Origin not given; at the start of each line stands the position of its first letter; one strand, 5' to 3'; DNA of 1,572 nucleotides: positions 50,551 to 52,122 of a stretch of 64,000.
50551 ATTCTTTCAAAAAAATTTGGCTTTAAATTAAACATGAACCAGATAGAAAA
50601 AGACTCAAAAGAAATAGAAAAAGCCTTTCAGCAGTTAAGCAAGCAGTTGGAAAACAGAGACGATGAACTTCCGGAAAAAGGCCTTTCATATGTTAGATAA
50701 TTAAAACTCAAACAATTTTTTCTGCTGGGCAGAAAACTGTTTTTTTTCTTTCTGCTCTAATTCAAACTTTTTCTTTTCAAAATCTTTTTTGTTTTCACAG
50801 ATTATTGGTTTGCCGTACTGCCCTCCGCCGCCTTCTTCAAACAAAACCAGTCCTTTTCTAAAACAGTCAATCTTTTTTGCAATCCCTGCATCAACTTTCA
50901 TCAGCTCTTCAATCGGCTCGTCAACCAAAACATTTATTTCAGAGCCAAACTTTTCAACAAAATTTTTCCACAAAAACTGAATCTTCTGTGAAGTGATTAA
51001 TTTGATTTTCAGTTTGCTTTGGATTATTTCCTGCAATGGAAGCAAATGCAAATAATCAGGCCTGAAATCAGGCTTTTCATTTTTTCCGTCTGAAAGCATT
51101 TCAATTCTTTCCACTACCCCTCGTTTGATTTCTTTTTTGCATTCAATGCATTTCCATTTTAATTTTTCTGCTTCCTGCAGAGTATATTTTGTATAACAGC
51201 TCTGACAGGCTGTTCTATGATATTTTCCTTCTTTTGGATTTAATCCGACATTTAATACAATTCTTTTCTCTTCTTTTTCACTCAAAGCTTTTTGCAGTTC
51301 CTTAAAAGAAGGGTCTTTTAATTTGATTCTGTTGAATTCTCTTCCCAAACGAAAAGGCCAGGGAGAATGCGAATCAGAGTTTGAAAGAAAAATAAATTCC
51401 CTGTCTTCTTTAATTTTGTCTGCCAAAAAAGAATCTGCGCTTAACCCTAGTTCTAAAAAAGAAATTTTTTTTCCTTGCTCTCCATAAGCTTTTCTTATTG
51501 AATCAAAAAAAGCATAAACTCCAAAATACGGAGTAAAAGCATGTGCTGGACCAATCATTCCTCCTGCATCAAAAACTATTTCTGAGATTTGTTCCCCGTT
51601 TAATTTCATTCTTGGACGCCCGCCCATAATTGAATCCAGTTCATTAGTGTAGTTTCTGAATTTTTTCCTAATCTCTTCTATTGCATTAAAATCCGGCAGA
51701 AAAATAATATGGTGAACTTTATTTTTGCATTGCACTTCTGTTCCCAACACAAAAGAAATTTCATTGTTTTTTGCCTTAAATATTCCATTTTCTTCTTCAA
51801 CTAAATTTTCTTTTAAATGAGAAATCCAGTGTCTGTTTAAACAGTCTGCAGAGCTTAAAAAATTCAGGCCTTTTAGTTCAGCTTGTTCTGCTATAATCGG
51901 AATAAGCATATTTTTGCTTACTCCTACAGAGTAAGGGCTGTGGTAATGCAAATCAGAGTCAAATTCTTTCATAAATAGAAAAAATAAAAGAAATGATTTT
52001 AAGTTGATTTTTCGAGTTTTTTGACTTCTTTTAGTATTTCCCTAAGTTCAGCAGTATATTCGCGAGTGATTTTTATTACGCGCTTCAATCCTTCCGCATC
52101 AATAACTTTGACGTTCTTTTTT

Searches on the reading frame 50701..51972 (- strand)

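Call 28: search_protein_families(library=ncbifam, proteins=[window:50701-51972:-], max_evalue=1e-10)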
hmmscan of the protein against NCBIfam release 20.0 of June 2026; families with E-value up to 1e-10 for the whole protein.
window:50701-51972:- (423 aa): 1 family
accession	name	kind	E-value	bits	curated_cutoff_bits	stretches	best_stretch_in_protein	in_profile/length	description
TIGR00375.1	TIGR00375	hypoth_equivalog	1.7e-100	337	326.6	1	6-388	2-373/374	TIGR00375 family protein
